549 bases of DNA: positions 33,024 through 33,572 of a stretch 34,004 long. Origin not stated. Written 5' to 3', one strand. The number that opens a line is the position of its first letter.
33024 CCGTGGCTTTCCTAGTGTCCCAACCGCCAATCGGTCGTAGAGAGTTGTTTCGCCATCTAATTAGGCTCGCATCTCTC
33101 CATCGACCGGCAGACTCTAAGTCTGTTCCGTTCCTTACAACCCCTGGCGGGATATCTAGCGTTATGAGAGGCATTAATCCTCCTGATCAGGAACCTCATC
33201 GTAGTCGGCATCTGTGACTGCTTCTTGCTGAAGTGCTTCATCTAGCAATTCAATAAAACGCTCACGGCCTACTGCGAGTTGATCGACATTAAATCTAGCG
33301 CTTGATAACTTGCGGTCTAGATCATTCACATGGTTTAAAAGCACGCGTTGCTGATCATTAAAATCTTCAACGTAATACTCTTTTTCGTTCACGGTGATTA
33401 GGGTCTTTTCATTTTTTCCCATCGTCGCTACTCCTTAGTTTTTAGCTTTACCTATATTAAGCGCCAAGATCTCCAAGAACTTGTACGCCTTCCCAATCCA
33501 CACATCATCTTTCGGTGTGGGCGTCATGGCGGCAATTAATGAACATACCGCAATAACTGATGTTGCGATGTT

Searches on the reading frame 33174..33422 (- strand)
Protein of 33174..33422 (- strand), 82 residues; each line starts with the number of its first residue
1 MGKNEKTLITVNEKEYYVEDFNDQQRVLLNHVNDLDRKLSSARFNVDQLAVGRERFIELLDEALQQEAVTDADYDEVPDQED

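Call 5: search_protein_families(library=phrogs, proteins=[window:33174-33422:-], max_evalue=0.01)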
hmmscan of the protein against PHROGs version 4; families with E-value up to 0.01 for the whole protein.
window:33174-33422:- (82 aa): 1 family
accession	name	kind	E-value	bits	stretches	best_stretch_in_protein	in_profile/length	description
phrog_21153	-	unknown function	1.1e-16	61.9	1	5-65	13-72/84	-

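Call 6: search_protein_families(library=pfam, proteins=[window:33174-33422:-], max_evalue=0.01)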
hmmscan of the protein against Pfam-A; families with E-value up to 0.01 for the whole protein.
window:33174-33422:- (82 aa): 0 families
